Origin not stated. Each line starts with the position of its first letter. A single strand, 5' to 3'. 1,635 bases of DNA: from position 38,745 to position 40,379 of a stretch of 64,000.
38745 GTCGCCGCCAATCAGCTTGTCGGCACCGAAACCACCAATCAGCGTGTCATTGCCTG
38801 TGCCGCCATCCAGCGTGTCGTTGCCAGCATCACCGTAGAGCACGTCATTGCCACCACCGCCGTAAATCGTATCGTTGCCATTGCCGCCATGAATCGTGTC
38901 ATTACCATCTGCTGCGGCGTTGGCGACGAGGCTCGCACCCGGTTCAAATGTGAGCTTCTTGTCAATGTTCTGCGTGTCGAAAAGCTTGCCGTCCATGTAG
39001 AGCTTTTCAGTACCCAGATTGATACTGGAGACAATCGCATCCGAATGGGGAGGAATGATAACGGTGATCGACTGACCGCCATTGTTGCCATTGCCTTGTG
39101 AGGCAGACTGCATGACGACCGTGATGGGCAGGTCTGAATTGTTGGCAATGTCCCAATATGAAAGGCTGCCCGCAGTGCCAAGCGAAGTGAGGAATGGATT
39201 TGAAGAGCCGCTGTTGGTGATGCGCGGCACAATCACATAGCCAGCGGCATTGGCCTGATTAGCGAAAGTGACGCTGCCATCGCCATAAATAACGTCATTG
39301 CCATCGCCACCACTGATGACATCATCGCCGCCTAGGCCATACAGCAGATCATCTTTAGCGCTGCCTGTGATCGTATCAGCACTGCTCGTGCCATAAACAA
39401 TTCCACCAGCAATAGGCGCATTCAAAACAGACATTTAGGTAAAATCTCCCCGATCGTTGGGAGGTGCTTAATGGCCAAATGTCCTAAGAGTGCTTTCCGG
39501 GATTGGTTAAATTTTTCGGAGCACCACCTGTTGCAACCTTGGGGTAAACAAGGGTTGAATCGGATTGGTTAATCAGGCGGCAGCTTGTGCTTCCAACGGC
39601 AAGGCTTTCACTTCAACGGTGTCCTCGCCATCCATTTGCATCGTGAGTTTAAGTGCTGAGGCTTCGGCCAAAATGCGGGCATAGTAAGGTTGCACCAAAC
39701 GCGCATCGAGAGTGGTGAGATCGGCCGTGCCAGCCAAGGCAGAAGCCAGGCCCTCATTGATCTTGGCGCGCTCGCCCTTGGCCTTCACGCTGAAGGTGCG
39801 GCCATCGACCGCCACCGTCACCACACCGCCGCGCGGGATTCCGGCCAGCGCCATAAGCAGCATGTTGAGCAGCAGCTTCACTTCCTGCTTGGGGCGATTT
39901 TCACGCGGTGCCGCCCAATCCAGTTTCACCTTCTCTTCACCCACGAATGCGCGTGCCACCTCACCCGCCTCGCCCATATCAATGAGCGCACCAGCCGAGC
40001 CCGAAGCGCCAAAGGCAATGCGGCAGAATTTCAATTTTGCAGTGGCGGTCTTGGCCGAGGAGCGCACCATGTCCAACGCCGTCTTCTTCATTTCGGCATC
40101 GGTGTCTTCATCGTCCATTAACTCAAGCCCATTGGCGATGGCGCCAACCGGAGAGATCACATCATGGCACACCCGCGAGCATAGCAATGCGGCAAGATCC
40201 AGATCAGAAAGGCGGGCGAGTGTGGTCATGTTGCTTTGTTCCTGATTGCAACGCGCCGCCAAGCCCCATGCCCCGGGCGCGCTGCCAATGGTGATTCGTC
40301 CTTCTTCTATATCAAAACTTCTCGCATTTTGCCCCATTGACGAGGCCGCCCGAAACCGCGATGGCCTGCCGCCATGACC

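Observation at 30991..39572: ~8.5-kb accessory block wedged between ctrA and chpT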

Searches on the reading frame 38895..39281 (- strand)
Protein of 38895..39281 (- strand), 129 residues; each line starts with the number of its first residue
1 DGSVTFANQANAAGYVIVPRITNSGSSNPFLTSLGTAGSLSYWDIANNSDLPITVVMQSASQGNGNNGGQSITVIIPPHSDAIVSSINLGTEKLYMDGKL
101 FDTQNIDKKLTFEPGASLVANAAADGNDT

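Call 63: find_homologous_proteins(query=window:38904-39272:-, max_evalue=0.001)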
Query seq(123 aa): 11 candidates shared short words with the query, none scored E <= 0.001.

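Call 76: predict_structure(protein=window:38895-39281:-)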
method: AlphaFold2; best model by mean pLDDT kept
length: 129 residues; sequences in the alignment: 1
mean_pLDDT: 41.7   pTM: 0.29
mean pLDDT of the five models: 41.7, 37.0, 34.0, 33.9, 33.4
residues with pLDDT >= 90: 0; 70-90: 0; 50-70: 14; < 50: 115
segments of 3 or more residues with pLDDT < 50: 1-38, 40-51, 56-73, 77-86, 90-93, 95-99, 105-129
pLDDT, mean of each block of 10 residues (from residue 1): 31 37 37 45 41 45 39 49 49 47 44 43 36
secondary structure, 60 per line:
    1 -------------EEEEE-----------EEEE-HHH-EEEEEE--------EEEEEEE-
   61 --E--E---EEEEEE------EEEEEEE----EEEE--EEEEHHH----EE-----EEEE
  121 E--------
elements in order: E14-18 E30-33 E39-44 E53-59 E70-75 E82-88 E93-96 E99-102 E117-121

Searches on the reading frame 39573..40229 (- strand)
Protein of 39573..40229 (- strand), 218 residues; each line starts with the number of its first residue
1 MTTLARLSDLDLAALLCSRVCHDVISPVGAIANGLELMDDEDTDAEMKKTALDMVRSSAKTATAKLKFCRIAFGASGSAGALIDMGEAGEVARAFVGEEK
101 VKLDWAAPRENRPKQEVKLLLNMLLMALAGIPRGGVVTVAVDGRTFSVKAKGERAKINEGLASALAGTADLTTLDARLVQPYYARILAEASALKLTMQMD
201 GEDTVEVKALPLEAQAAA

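Call 4: search_protein_families(library=pfam, proteins=[window:39573-40229:-], max_evalue=0.001)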
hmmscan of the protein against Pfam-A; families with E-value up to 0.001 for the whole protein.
window:39573-40229:- (218 aa): 1 family
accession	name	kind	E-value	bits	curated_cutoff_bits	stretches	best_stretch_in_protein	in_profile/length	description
PF10090.15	HPTransfase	-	2.5e-32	111.7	22.9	1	86-202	2-122/123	Histidine phosphotransferase C-terminal domain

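Call 5: find_related_loci(query=window:39573-40229:-, collection=genome_contigs, flank=10000)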
Query window:39573-40229:- (218 aa) in genome_contigs; peptide patterns used: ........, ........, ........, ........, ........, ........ (x = any residue, [..] = any of these).
599 stretches matched a pattern (row limit reached: there are more); 576 encode a relative of the query (tblastn E <= 1e-3); the best 80 are kept; 80 distinct loci.
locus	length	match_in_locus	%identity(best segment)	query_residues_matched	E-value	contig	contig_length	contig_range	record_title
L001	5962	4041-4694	92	1-218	1e-115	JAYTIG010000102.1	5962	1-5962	MAG: Hyphomicrobiales bacterium isolate GFS_2676 GFS_2676_101, whole genome shotgun sequence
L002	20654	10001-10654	84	1-218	4e-113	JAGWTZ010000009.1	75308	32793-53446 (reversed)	MAG: Alphaproteobacteria bacterium isolate REEB385 contig-150_228, whole genome shotgun sequence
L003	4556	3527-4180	84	1-218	1e-105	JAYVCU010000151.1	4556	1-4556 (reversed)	MAG: Hyphomicrobiales bacterium isolate GL32_Down_metabinner_3 GL32_Down_metabinner_3_150, whole genome shotgun sequence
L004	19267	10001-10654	82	1-218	1e-103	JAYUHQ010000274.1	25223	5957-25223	MAG: Aestuariivirga sp. isolate GFS_8503 GFS_8503_273, whole genome shotgun sequence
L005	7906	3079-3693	76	1-205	2e-103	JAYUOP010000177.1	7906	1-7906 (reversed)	MAG: Hyphomicrobiales bacterium isolate GL103_DN_metabinner_11 GL103_DN_metabinner_11_176, whole genome shotgun sequence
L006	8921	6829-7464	83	1-212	8e-99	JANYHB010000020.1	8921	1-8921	MAG: Hyphomicrobiales bacterium isolate GL140_1_metabinner_16 GL140_1_k141_1156176, whole genome shotgun sequence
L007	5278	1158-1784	79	3-211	1e-95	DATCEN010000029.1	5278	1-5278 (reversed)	MAG TPA_asm: Aestuariivirga sp. isolate SMAG_U7754 k141_394628, whole genome shotgun sequence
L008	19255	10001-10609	74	3-205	9e-93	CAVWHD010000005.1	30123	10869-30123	MAG: uncultured Alphaproteobacteria bacterium isolate MFD04651.bin.1.176 genome assembly, contig: contig_16969, whole ge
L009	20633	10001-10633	74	1-217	1e-90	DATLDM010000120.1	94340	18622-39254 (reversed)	MAG TPA_asm: Aestuariivirga sp. isolate SMAG_U14350 k141_8170163, whole genome shotgun sequence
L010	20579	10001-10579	75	17-209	2e-90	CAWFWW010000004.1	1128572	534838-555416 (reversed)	MAG: uncultured Alphaproteobacteria bacterium isolate MFD04651.bin.1.228 genome assembly, contig: contig_12123, whole ge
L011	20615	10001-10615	78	1-205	1e-90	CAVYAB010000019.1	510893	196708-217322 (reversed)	MAG: uncultured Alphaproteobacteria bacterium isolate MFD01561.bin.2.42 genome assembly, contig: contig_2288, whole geno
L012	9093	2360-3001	82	1-214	2e-90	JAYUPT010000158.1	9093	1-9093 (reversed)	MAG: Aestuariivirga sp. isolate GL109_DN_metabinner_4 GL109_DN_metabinner_4_157, whole genome shotgun sequence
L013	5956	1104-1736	73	1-217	5e-90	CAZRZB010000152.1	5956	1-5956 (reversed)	MAG TPA_asm: uncultured Aestuariivirga sp. isolate SRP302447_co2_287 genome assembly, contig: NODE_37790_length_5956_cov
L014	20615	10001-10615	76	1-205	2e-89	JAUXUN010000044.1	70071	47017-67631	MAG: Aestuariivirga sp. isolate C15_concoct.bin.12 C15_k141_201260, whole genome shotgun sequence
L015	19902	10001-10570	73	17-205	1e-88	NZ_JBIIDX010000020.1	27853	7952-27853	MAG: Aestuariivirga sp. isolate ME2000-08-17pf_3300042335_group1_bin81 Rohwer_bin1923_scaffold_891_c1, whole genome shot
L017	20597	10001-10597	74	17-215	1e-87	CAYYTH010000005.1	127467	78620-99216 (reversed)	MAG TPA_asm: uncultured Aestuariivirga sp. isolate SRP292972_co1_22 genome assembly, contig: NODE_158_length_127467_cov_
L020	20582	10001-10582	73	17-210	2e-87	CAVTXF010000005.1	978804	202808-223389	MAG: uncultured Alphaproteobacteria bacterium isolate MFD04651.bin.1.238 genome assembly, contig: contig_15765, whole ge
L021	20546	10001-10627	72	1-209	3e-87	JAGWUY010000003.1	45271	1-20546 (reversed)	MAG: Alphaproteobacteria bacterium isolate REEB407 contig-150_624, whole genome shotgun sequence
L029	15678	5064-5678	75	1-205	3e-86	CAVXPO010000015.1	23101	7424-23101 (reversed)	MAG: uncultured Alphaproteobacteria bacterium isolate MFD04651.bin.1.149 genome assembly, contig: contig_44270, whole ge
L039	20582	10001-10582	73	17-211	3e-85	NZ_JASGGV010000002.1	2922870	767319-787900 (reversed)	MAG: Aestuariivirga sp. isolate 5N101 JMF-2111-06-0005.ont.bin.101_1, whole genome shotgun sequence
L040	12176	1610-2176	74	17-205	7e-84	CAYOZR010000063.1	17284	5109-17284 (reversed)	MAG TPA_asm: uncultured Aestuariivirga sp. isolate SRP302447_co1_74 genome assembly, contig: NODE_8730_length_17284_cov_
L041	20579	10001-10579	72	17-209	2e-83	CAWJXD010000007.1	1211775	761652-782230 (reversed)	MAG: uncultured Alphaproteobacteria bacterium isolate MFD04651.bin.1.217 genome assembly, contig: contig_2945, whole gen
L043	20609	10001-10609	74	1-203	2e-82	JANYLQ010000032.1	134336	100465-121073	MAG: Hyphomicrobiales bacterium isolate GL140_6_metabinner_7 GL140_6_k141_131508, whole genome shotgun sequence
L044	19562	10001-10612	73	1-204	1e-81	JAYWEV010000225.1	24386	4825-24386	MAG: Aestuariivirga sp. isolate GL98_UP_metabat_4 GL98_UP_metabat_4_224, whole genome shotgun sequence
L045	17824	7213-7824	73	3-205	4e-81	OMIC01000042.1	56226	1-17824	Hyphomicrobiaceae bacterium isolate AM_0226 genome assembly, contig: DGE0008AM2008_1_188902, whole genome shotgun sequen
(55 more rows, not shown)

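Call 13: search_protein_families(library=pfam, proteins=[L004:15324-16595:-, L021:10671-11870:-, L044:11124-11912:-, L043:11627-12721:+, L043:10968-11588:-, L005:3708-4610:+, L029:8885-9469:-, L006:8122-8916:-, L020:12313-14892:+, L040:2469-5261:+], max_evalue=0.001)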
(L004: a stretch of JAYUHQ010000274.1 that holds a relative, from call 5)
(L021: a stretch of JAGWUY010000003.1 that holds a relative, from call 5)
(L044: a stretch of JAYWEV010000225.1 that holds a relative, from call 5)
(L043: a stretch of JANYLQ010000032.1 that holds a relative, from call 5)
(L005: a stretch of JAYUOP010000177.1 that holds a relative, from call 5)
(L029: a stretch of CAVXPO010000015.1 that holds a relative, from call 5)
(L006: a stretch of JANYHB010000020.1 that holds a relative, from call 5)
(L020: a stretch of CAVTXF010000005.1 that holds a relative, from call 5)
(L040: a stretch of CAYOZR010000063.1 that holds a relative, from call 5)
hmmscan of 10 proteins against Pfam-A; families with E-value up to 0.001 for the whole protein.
L004:15324-16595:- (423 aa): 4 families
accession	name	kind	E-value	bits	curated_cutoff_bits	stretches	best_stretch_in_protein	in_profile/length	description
PF03150.19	CCP_MauG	-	1.7e-36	126.5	25.6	1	52-231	3-148/149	Di-haem cytochrome c peroxidase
PF00034.26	Cytochrom_C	-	2.9e-07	32.2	21.3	0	370-417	37-89/90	Cytochrome c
PF13442.11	Cytochrome_CBB3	-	0.00016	22.3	27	0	236-261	2-21/68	Cytochrome C oxidase, cbb3-type, subunit III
PF09086.16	DUF1924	-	0.00063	20.5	22.5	0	54-95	9-54/96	Domain of unknown function (DUF1924)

L021:10671-11870:- (399 aa): 1 family
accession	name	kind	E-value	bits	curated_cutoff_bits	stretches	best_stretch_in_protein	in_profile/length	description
PF01522.26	Polysacc_deac_1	-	6.4e-06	26.6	23.1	1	52-171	6-94/124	Polysaccharide deacetylase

L044:11124-11912:- (262 aa): 3 families
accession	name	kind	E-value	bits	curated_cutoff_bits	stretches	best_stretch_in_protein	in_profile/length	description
PF06831.19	H2TH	-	2.2e-22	79.3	34.7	1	122-208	1-87/93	Formamidopyrimidine-DNA glycosylase H2TH domain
PF01149.29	Fapy_DNA_glyco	-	2.4e-10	41.5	25.5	1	1-92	1-98/117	Formamidopyrimidine-DNA glycosylase N-terminal domain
PF12760.12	Zn_ribbon_IS1595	-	0.00084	19.7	25.4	0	232-257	20-44/46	Transposase zinc-ribbon domain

L043:11627-12721:+ (364 aa): 6 families
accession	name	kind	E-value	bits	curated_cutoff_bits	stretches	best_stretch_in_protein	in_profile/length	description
PF01370.27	Epimerase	-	4e-17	62.9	20.9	1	26-267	1-231/240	NAD dependent epimerase/dehydratase family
PF01073.25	3Beta_HSD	-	1e-12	48.2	22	1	27-264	1-235/280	3-beta hydroxysteroid dehydrogenase/isomerase family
PF07993.18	NAD_binding_4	-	3.6e-09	36.6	20.1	1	28-215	1-209/258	Male sterility protein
PF05368.20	NmrA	-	1.3e-08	35.3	27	1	23-148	2-106/298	NmrA-like family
PF13460.12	NAD_binding_10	-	1.8e-08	34.9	27.2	1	30-213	1-146/184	NAD(P)H-binding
PF16363.11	GDP_Man_Dehyd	-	8.3e-08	32.5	27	1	27-191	1-163/332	GDP-mannose 4,6 dehydratase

L043:10968-11588:- (206 aa): 1 family
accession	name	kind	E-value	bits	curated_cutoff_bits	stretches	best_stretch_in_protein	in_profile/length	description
PF00440.29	TetR_N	-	6.2e-15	55.2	24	1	7-53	1-47/47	Bacterial regulatory proteins, tetR family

L005:3708-4610:+ (300 aa): 2 families
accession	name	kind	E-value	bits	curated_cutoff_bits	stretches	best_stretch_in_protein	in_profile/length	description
PF00753.33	Lactamase_B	-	1.8e-09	38.3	22.7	1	45-219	6-194/196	Metallo-beta-lactamase superfamily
PF12706.13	Lactamase_B_2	-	0.00047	20.3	27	1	84-128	32-82/200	Beta-lactamase superfamily domain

L029:8885-9469:- (194 aa): 0 families

L006:8122-8916:- (264 aa): 2 families
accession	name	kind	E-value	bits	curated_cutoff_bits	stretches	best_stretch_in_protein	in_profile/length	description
PF13599.13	Pentapeptide_4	-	6e-15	55.5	38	0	129-181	11-63/78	Pentapeptide repeat region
PF25296.1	Decapeptide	-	1.1e-12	48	45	1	187-251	3-67/74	Decapeptide repeat region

L020:12313-14892:+ (859 aa): 2 families
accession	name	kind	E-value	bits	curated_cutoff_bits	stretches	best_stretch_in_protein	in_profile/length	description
PF00577.26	Usher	-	4.7e-33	115.3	27.1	2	564-772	334-548/549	Outer membrane usher protein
PF13953.12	PapC_C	-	1.4e-10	41.2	27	1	785-843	3-64/66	PapC C-terminal domain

L040:2469-5261:+ (930 aa): 7 families
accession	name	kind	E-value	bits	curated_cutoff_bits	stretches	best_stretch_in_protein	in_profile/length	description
PF20473.4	MmeI_Mtase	-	8.8e-86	287.7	27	1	344-601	5-258/259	MmeI, DNA-methyltransferase domain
PF20466.3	MmeI_TRD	-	4e-71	239.1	27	1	631-833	3-207/207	MmeI, target recognition domain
PF20464.3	MmeI_N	-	2e-43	149.2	27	1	11-175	2-180/181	MmeI, N-terminal domain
PF20467.3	MmeI_C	-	5.3e-26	91.1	27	1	840-912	8-80/83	MmeI, C-terminal domain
PF20465.4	MmeI_hel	-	8.1e-25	87.8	27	1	181-260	1-75/75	MmeI, helicase spacer domain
PF02384.22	N6_Mtase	-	2.2e-06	27.6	20.4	1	356-539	44-185/311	N-6 DNA Methylase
PF07669.17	Eco57I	-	0.00023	21.7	25.3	1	408-561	1-160/171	Eco57I restriction-modification methylase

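Call 14: search_protein_families(library=pfam, proteins=[L017:14414-16360:-, L017:12176-13231:-, L017:13582-14391:+, L041:10765-12663:+, L041:14699-16795:-, L041:13600-14682:-, L039:10645-11736:+, L039:11722-13140:-, L045:8677-10005:-, L045:10825-12225:-], max_evalue=0.001)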
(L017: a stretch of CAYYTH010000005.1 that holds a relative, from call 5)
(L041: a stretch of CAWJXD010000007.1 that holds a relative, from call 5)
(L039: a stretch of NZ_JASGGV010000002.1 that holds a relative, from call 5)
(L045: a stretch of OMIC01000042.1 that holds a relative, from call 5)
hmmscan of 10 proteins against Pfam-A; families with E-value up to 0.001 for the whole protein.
L017:14414-16360:- (648 aa): 2 families
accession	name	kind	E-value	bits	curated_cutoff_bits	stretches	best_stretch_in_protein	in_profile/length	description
PF07969.17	Amidohydro_3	-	5.5e-104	349.7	29.7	1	96-623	2-472/472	Amidohydrolase family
PF01979.26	Amidohydro_1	-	1.8e-07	31.1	25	0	548-621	275-344/345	Amidohydrolase family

L017:12176-13231:- (351 aa): 0 families

L017:13582-14391:+ (269 aa): 3 families
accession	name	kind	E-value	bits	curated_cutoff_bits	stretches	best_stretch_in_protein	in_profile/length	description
PF07681.17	DoxX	-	2.1e-15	57.6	23.6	1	135-218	2-84/85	DoxX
PF04173.18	DoxD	-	2.1e-05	24.9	22.7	1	184-255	73-150/167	TQO small subunit DoxD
PF07291.16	MauE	-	0.00047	20.9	27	1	133-217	3-87/128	Methylamine utilisation protein MauE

L041:10765-12663:+ (632 aa): 3 families
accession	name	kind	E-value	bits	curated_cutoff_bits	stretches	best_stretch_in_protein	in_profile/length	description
PF00733.27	Asn_synthase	-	1.5e-87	295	21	1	254-627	1-353/354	Asparagine synthase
PF13537.11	GATase_7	-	4.3e-42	143.5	25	1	59-180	2-122/123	Glutamine amidotransferase domain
PF13522.11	GATase_6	-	5e-38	130.5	27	1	38-174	1-129/130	Glutamine amidotransferase domain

L041:14699-16795:- (698 aa): 4 families
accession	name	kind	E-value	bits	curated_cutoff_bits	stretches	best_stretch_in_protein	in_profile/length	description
PF13692.12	Glyco_trans_1_4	-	2.4e-12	47.7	27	1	518-643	2-130/142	Glycosyl transferases group 1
PF00534.26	Glycos_transf_1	-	6.9e-10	39.2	26.4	1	518-645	16-148/172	Glycosyl transferases group 1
PF00535.33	Glycos_transf_2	-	1e-09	39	23.3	1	7-136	1-123/168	Glycosyl transferase family 2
PF10111.15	Glyco_tranf_2_2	-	0.00089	19.3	27.3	0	8-143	4-139/276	Glycosyltransferase like family 2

L041:13600-14682:- (360 aa): 11 families
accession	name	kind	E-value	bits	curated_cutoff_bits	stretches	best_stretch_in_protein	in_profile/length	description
PF13489.12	Methyltransf_23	-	4.2e-19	69.3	27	1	35-162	16-134/164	Methyltransferase domain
PF13847.12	Methyltransf_31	-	3e-18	66.3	27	1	41-149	3-116/145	Methyltransferase domain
PF08241.18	Methyltransf_11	-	4.4e-18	66.1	21.2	1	46-142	1-94/95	Methyltransferase domain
PF13649.12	Methyltransf_25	-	2.6e-16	60.5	27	1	45-139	1-97/97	Methyltransferase domain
PF08242.18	Methyltransf_12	-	1.8e-14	54.6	30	1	46-141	1-98/98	Methyltransferase domain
PF02353.26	CMAS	-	1.2e-06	28.5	27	1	37-145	58-166/273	Mycolic acid cyclopropane synthetase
PF08003.17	Methyltransf_9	-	6.1e-06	25.9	23.8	1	38-140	113-214/315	Protein of unknown function (DUF1698)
PF07021.18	MetW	-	7.4e-06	26.2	21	1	40-136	12-103/193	Methionine biosynthesis protein MetW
PF05175.20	MTS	-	1.2e-05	25.4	23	1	41-114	31-104/170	Methyltransferase small domain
PF05724.17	TPMT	-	3.7e-05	23.9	26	1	14-79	10-74/218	Thiopurine S-methyltransferase (TPMT)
PF06325.19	PrmA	-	5.2e-05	23.3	22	1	41-144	161-259/296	Ribosomal protein L11 methyltransferase (PrmA)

L039:10645-11736:+ (363 aa): 2 families
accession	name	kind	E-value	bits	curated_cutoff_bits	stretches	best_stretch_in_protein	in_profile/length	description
PF02518.31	HATPase_c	-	1.8e-19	70.7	26.4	1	245-356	2-110/111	Histidine kinase-, DNA gyrase B-, and HSP90-like ATPase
PF00512.31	HisKA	-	3e-10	40.5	26.9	1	137-198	2-61/66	His Kinase A (phospho-acceptor) domain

L039:11722-13140:- (472 aa): 3 families
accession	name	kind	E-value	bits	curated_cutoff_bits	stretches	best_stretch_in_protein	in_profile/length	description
PF02518.31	HATPase_c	-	1.4e-18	67.7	26.4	1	361-467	3-110/111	Histidine kinase-, DNA gyrase B-, and HSP90-like ATPase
PF00512.31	HisKA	-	1.9e-09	37.9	26.9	1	263-319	2-65/66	His Kinase A (phospho-acceptor) domain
PF00672.30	HAMP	-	1.3e-07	32.2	25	1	210-258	5-53/53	HAMP domain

L045:8677-10005:- (442 aa): 1 family
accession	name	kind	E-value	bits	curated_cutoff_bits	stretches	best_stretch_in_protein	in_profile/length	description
PF03573.19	OprD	-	6.4e-28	98.3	25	1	48-436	2-393/394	outer membrane porin, OprD family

L045:10825-12225:- (466 aa): 2 families
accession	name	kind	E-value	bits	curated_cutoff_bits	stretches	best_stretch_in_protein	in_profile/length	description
PF00206.25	Lyase_1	-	4.7e-102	342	27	1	13-342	1-311/312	Lyase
PF10415.14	FumaraseC_C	-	3.6e-23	82.2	32.5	1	409-461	1-53/54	Fumarase C C-terminus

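Call 39: search_protein_families(library=pfam, proteins=[L040:5258-5995:+, L040:6394-7827:-, L040:8410-9123:+, L040:7839-8315:+, L020:11625-12341:+, L020:14883-15821:+, L017:10586-11224:-, L017:11221-11874:-, L039:13137-13859:-, L039:13909-14598:+], max_evalue=0.001)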
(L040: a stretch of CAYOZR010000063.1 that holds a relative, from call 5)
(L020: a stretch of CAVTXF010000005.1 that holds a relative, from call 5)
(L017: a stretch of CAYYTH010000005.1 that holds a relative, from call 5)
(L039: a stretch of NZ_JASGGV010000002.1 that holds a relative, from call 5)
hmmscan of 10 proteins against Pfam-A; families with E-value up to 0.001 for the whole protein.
L040:5258-5995:+ (245 aa): 1 family
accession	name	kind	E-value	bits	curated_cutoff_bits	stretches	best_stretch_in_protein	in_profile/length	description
PF12686.12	DUF3800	-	1.5e-18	68.4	21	1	7-209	1-148/149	Protein of unknown function (DUF3800)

L040:6394-7827:- (477 aa): 0 families

L040:8410-9123:+ (237 aa): 0 families

L040:7839-8315:+ (158 aa): 2 families
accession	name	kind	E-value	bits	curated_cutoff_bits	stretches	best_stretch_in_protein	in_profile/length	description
PF00903.31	Glyoxalase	-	6.5e-19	68.9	20.6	1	11-129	2-120/121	Glyoxalase/Bleomycin resistance protein/Dioxygenase superfamily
PF13669.12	Glyoxalase_4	-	0.00094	19.9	27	0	12-107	1-96/109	Glyoxalase/Bleomycin resistance protein/Dioxygenase superfamily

L020:11625-12341:+ (238 aa): 1 family
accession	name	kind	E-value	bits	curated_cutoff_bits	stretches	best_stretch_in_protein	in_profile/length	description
PF00345.26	PapD_N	-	1.1e-18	67.9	23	1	26-140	2-120/126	Pili and flagellar-assembly chaperone, PapD N-terminal domain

L020:14883-15821:+ (312 aa): 1 family
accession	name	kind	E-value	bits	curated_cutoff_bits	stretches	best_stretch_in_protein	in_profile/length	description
PF05229.21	SCPU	-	8.7e-39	133.5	22.4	2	181-309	4-138/138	Spore Coat Protein U domain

L017:10586-11224:- (212 aa): 1 family
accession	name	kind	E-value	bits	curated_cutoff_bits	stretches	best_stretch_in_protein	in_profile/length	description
PF06532.16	NrsF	-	7.4e-54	183.1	26.8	1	10-212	1-204/204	Negative regulator of sigma F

L017:11221-11874:- (217 aa): 2 families
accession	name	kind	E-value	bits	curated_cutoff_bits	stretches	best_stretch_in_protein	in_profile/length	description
PF04542.20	Sigma70_r2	-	3.4e-09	36.8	24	1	69-130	8-69/71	Sigma-70 region 2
PF08281.18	Sigma70_r4_2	-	9e-07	28.9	25.7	1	159-208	4-53/54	Sigma-70, region 4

L039:13137-13859:- (240 aa): 2 families
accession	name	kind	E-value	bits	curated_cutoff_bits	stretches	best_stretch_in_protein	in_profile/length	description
PF00072.30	Response_reg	-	2.2e-29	102.3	30.2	1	8-116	1-110/111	Response regulator receiver domain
PF00486.34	Trans_reg_C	-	2.2e-21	76.1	26.2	1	160-233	4-77/77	Transcriptional regulatory protein, C terminal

L039:13909-14598:+ (229 aa): 0 families
